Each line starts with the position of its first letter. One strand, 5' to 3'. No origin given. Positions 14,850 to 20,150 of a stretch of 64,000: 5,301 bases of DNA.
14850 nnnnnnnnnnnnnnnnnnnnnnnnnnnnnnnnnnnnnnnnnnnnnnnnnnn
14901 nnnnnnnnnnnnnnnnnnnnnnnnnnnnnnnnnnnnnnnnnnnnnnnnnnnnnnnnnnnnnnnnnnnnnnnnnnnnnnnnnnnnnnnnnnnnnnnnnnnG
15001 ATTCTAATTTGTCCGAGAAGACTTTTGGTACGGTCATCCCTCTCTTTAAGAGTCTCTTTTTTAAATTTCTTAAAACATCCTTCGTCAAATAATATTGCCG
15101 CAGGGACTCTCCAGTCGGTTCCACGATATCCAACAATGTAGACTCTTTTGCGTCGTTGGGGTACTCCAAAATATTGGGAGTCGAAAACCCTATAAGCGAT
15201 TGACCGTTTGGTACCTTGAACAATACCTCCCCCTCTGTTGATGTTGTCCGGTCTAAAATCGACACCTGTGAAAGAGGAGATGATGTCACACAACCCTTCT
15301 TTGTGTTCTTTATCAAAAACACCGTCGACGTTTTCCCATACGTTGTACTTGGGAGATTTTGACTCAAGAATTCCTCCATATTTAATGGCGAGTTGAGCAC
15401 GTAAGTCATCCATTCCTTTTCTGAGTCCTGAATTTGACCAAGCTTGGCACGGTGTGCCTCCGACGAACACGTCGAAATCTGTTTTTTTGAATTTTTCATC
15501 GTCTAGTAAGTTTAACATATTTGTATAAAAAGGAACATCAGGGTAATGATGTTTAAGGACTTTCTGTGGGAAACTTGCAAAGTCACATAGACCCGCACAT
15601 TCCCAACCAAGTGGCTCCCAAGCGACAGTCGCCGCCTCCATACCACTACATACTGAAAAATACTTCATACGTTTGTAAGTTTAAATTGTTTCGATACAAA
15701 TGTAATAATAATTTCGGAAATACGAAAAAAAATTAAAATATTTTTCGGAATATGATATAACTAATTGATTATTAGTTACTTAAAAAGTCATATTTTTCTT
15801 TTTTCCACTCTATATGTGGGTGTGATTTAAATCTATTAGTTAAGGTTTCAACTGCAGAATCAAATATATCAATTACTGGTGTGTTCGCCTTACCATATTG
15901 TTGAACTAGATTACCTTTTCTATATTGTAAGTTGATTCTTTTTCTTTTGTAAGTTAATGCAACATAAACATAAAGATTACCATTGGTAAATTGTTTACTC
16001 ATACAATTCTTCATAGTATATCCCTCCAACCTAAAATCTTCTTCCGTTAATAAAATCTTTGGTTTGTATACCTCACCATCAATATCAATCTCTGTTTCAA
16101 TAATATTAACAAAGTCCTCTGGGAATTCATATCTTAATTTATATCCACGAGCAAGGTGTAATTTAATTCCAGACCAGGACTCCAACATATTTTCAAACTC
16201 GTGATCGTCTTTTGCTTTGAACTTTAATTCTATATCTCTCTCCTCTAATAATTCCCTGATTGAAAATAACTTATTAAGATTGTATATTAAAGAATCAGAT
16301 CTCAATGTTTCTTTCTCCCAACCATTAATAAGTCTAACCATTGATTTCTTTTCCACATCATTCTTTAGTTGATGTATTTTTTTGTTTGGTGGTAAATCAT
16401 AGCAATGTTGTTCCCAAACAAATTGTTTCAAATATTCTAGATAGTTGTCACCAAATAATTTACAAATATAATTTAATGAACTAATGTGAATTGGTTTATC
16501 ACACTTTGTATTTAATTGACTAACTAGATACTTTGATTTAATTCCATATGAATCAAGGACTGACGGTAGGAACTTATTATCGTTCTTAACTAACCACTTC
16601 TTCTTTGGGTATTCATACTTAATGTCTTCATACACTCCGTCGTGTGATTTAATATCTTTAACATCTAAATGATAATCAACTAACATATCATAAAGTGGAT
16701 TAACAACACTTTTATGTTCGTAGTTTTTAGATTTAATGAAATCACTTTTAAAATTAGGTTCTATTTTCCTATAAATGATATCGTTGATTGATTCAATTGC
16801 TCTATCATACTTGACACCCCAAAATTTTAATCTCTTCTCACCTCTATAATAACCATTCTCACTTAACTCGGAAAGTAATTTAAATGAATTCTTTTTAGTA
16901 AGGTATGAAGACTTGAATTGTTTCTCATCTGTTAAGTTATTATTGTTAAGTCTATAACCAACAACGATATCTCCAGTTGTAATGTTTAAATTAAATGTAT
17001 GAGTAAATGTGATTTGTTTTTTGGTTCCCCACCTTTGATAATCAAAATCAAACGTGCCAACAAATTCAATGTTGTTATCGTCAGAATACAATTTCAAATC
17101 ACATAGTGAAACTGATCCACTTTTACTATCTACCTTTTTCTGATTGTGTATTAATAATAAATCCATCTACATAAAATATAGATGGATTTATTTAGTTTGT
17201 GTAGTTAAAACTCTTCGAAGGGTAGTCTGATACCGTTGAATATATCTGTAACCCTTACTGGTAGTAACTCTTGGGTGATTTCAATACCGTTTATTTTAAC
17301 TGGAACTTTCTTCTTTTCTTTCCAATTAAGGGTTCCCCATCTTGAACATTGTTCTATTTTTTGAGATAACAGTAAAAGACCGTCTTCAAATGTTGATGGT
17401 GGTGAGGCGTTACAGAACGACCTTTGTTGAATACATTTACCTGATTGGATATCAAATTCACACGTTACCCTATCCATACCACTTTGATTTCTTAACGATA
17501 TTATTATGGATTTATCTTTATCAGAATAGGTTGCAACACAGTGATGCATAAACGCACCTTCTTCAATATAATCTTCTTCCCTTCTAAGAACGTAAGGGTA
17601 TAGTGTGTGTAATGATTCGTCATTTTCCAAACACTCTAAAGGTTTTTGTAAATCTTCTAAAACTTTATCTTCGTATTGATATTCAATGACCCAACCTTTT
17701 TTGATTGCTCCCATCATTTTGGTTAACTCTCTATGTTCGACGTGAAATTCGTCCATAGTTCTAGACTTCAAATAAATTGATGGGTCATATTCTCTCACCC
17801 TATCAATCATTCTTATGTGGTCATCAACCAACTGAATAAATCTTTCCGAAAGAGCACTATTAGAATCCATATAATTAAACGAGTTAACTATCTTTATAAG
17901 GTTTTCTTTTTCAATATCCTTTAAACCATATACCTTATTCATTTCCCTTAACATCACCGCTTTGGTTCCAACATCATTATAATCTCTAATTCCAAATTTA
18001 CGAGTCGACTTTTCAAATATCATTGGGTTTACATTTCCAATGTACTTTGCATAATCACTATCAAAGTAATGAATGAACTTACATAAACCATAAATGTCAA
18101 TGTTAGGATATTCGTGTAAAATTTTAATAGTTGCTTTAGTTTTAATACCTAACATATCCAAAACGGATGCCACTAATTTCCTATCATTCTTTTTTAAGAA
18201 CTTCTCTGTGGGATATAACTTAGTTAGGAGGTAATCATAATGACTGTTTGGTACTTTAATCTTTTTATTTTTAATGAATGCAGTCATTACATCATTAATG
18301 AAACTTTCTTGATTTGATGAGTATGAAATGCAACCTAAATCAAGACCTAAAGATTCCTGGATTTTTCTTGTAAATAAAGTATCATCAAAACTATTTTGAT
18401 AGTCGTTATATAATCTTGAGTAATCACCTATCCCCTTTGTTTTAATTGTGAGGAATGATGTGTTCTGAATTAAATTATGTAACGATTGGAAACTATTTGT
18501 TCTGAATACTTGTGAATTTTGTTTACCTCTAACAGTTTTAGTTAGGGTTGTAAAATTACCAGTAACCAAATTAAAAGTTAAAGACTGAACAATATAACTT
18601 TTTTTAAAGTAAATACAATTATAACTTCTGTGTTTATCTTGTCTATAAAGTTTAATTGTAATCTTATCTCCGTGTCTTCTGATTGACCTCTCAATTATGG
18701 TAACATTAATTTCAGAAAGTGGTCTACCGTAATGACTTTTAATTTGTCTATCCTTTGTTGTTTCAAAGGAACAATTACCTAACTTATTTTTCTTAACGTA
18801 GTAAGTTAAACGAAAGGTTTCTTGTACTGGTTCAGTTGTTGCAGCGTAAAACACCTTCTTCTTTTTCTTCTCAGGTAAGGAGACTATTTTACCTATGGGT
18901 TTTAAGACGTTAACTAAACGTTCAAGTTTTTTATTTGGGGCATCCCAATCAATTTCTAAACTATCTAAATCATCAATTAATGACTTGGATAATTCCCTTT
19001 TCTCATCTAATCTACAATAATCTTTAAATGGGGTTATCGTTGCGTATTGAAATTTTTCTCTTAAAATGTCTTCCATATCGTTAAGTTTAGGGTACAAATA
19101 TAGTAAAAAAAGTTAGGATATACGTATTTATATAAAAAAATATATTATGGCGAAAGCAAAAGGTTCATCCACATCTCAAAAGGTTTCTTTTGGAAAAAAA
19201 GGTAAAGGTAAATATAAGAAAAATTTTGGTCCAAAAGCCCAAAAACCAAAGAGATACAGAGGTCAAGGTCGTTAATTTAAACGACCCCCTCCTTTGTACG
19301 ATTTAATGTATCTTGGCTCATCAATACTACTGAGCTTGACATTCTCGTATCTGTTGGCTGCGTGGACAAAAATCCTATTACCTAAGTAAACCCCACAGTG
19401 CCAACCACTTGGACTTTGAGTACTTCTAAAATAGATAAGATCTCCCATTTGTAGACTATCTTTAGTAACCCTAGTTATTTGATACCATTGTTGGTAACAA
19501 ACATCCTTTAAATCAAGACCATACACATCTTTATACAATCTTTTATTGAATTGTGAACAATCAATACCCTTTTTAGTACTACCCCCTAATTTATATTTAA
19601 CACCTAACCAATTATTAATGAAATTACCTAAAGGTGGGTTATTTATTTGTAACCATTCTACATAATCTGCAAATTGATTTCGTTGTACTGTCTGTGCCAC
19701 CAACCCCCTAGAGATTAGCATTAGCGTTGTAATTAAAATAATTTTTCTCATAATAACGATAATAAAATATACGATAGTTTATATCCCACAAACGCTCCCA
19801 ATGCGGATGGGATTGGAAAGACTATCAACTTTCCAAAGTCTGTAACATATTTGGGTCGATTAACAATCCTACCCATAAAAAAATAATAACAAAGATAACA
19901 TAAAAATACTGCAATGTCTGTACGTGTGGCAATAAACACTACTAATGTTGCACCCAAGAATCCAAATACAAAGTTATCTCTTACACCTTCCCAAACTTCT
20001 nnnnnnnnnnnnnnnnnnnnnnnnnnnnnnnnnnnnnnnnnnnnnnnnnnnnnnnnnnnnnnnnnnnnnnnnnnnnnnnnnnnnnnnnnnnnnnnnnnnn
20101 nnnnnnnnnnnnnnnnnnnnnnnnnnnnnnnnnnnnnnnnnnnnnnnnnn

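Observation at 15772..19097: Tandem pair of large PcfJ-like paralogues bracketed by the two m5C methyltransferase genes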

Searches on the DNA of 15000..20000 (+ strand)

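Call 5: search_dna_similar(query=window:15000-20000:+, collection=phages, mode=near, max_rows=15)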
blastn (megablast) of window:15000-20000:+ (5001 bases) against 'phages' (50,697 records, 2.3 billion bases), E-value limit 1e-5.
No match.

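Call 108: search_rna_families(source=window, start=15600, end=19300, threshold=evalue, max_evalue=1)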
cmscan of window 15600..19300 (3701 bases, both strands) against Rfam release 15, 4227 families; matches with E-value up to 1: 1.
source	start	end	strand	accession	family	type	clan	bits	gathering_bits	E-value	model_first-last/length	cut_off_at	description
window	17157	17209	+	RF01096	PK-HAV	Cis-reg;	-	31.2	50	0.34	1-56/56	no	HepA virus 3'-terminal pseudoknot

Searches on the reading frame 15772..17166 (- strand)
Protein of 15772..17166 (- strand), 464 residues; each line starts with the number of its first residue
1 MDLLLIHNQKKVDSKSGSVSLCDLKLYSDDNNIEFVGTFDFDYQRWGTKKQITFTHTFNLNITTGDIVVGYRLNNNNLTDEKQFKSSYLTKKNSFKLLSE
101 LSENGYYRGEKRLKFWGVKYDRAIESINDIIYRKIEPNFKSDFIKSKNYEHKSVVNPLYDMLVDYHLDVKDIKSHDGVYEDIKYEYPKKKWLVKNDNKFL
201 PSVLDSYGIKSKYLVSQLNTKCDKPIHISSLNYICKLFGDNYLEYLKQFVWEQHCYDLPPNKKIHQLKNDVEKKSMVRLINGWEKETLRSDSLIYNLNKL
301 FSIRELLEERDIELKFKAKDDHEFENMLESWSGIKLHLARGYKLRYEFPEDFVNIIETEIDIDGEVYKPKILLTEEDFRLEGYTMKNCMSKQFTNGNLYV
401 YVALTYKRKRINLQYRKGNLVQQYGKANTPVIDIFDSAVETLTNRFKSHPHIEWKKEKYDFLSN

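Call 4: search_protein_families(library=pfam, proteins=[window:15772-17166:-], max_evalue=1)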
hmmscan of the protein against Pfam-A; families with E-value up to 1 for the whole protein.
window:15772-17166:- (464 aa): 0 families

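Call 6: search_protein_families(library=phrogs, proteins=[window:15772-17166:-], max_evalue=0.01)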
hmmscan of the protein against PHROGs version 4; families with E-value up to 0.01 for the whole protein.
window:15772-17166:- (464 aa): 0 families

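Call 8: search_dna_similar(query=window:15772-17166:-, collection=phages, mode=protein, max_rows=25, max_evalue=0.001)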
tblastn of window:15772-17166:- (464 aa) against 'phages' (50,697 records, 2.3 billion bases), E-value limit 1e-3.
No match.

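Call 10: find_homologous_proteins(query=window:15772-17166:-, max_evalue=0.001)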
Query window:15772-17166:- (464 aa): 542 proteins with E <= 0.001 among 5085 candidates; the best 120 are listed.
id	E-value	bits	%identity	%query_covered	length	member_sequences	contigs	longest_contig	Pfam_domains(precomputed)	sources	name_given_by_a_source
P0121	5.5e-288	973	91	100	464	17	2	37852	-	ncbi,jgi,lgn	jgi:hypothetical protein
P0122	2.8e-286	968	91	100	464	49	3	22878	-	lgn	-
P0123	2.0e-283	958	90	100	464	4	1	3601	-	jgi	jgi:hypothetical protein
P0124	3.0e-268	908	85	100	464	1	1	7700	-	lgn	-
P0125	1.2e-265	900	84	100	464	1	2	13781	-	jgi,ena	jgi:hypothetical protein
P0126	5.6e-262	888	83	100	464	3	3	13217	-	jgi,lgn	jgi:hypothetical protein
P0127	8.1e-254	861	79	100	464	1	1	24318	-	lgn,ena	-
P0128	2.3e-252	856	81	99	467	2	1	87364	-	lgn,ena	-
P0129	2.2e-251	853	78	100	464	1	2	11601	-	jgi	jgi:hypothetical protein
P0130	3.9e-245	832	77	100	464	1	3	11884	-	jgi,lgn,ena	jgi:hypothetical protein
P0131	3.2e-244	829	77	100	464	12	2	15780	-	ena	-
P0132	7.8e-242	821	78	100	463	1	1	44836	-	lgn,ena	-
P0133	9.4e-242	821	76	100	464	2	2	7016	-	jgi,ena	jgi:hypothetical protein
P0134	6.2e-240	815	76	100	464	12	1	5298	-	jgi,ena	-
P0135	8.1e-218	742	71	100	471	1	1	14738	-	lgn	-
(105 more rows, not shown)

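Call 19: search_solved_structures(query=window:15772-17166:-, max_evalue=1)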
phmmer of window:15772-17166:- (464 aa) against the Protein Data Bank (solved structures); distinct sequences matched with E-value up to 1: 1.
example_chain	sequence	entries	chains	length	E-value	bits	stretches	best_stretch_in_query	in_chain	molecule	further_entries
4d49_A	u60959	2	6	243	0.69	11.9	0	212-289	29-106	ARMADILLO REPEAT PROTEIN ARM00027 | YIII(Dq.V1)4CPAF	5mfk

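Call 37: search_protein_families(library=pfam, alignment_id=A2, max_evalue=1)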
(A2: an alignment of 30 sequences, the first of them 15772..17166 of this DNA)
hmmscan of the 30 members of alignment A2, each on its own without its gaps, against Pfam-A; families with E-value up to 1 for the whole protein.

A. member 1, window:15772-17166:- (464 aa): 0 families

B. families by the number of members that match (of 30 scanned): 13 families
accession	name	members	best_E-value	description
PF14284.11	PcfJ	4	0.00035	PcfJ-like protein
PF19610.4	DUF6115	2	0.0098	Family of unknown function (DUF6115)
PF09111.16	SLIDE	1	0.0056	SLIDE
PF19618.4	DUF6123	1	0.024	Family of unknown function (DUF6123)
PF14550.11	Peptidase_S78_2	1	0.039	Putative phage serine protease XkdF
PF19991.5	HMA_2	1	0.043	Heavy metal associated domain 2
PF08463.15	EcoEI_R_C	1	0.043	EcoEI R protein C-terminal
PF02761.20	Cbl_N2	1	0.053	CBL proto-oncogene N-terminus, EF hand-like domain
PF03712.20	Cu2_monoox_C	1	0.075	Copper type II ascorbate-dependent monooxygenase, C-terminal domain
PF11113.13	Phage_head_chap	1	0.089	Head assembly gene product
PF09984.15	sCache_4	1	0.095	Single cache domain 4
PF13443.12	HTH_26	1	0.14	Cro/C1-type HTH DNA-binding domain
PF12615.13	TraD_N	1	0.29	F sex factor protein N terminal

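Call 40: predict_structure(alignment_id=A4)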
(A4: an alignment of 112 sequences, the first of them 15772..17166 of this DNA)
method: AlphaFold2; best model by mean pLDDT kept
length: 464 residues; sequences in the alignment: 112
mean_pLDDT: 88.7   pTM: 0.75
mean pLDDT of the five models: 88.7, 87.0, 86.9, 86.1, 85.4
residues with pLDDT >= 90: 283; 70-90: 147; 50-70: 34; < 50: 0
segments of 3 or more residues with pLDDT < 50: none
pLDDT, mean of each block of 10 residues (from residue 1): 96 88 97 97 72 95 97 80 81 96 94 93 96 93 85 91 95 82 91 93 92 88 81 95 94 87 92 96 70 88 93 91 87 86 88 95 95 84 72 65 93 91 85 94 94 86 69
secondary structure, 60 per line:
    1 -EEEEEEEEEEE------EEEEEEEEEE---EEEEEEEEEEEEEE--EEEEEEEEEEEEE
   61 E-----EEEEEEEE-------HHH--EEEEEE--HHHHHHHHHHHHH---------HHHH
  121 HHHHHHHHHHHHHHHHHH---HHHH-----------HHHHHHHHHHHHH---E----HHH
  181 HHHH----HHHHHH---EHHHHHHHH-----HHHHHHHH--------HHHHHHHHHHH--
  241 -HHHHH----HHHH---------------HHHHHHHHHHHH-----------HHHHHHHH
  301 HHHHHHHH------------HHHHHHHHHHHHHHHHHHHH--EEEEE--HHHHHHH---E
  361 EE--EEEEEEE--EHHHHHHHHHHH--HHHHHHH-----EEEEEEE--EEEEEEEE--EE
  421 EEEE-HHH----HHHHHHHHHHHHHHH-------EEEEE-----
elements in order: E2-12 E19-28 E32-45 E48-61 E67-74 E87-92 H95-107 H117-138 H142-145 H157-169 H178-184 H189-194 H199-206 H212-219 H228-238 H242-246 H251-254 H270-281 H293-308 H321-340 E343-347 H350-356 E360-362 E365-371 H375-385 H388-394 E400-406 E409-416 E419-424 H433-447 E455-459

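Call 60: search_protein_families(library=ncbifam, proteins=[window:15772-17166:-], max_evalue=1)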
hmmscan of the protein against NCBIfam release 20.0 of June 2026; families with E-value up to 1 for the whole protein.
window:15772-17166:- (464 aa): 0 families

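Call 61: search_protein_families(library=padloc, proteins=[window:15772-17166:-], max_evalue=1)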
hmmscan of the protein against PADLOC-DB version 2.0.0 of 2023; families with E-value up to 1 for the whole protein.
window:15772-17166:- (464 aa): 0 families

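Call 63: search_solved_structures(query=A4, max_evalue=10)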
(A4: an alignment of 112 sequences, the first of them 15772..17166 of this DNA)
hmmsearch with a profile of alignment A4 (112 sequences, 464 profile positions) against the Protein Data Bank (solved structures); distinct sequences matched with E-value up to 10: 2.
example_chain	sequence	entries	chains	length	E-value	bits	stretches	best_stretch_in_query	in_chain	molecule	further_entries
4d49_A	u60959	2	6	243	0.0071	18.6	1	219-294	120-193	ARMADILLO REPEAT PROTEIN ARM00027 | YIII(Dq.V1)4CPAF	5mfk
5mfi_A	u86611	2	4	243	0.99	11.5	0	219-289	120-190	YIII(Dq.V2)4CqI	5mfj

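Call 88: find_related_loci(query=A2, collection=viral_contigs, flank=4000)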
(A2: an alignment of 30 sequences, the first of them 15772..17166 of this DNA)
Query A2 (464 aa) in viral_contigs; peptide patterns used: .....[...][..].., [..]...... (x = any residue, [..] = any of these).
314 stretches matched a pattern; 158 encode a relative of the query (tblastn E <= 1e-3); the best 80 are kept; 80 distinct loci.
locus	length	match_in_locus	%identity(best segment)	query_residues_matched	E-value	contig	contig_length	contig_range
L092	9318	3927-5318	91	1-464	0e+0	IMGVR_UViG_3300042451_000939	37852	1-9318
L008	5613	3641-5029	92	1-463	0e+0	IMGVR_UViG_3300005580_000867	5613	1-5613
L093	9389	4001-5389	92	1-463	0e+0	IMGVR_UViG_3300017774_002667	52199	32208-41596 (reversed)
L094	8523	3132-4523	91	1-464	0e+0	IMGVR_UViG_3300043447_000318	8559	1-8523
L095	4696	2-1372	91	8-464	0e+0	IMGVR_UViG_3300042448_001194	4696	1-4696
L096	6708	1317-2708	89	1-464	0e+0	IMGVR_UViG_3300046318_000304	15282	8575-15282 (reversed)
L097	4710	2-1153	99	81-464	0e+0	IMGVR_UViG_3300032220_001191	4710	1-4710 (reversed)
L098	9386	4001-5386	78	1-462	0e+0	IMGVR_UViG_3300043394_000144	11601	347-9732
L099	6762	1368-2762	64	1-463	0e+0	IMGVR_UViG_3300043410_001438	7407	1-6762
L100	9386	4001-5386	63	1-462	0e+0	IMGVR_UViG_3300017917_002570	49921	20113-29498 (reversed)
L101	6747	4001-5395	64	1-463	0e+0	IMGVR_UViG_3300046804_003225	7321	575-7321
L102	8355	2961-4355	62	1-464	0e+0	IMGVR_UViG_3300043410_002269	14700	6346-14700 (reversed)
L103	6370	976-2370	62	1-464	0e+0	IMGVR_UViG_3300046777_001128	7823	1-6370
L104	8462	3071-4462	61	1-464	0e+0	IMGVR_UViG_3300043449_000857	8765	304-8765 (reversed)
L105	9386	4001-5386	61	1-464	0e+0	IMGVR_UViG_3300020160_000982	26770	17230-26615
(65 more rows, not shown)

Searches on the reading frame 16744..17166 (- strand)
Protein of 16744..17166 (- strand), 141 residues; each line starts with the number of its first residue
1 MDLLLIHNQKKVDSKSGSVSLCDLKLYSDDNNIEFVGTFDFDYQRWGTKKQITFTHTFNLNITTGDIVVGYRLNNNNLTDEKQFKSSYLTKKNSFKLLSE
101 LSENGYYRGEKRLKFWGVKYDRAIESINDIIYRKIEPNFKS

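Call 91: search_protein_families(library=pfam, proteins=[window:16744-17166:-], max_evalue=10)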
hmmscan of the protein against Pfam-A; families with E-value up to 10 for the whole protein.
seq(141 aa): 1 family
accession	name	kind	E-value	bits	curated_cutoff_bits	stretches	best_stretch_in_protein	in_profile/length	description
PF21192.3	NMD3_OB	-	0.046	14.5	27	1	47-82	33-69/86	NMD3 OB-fold domain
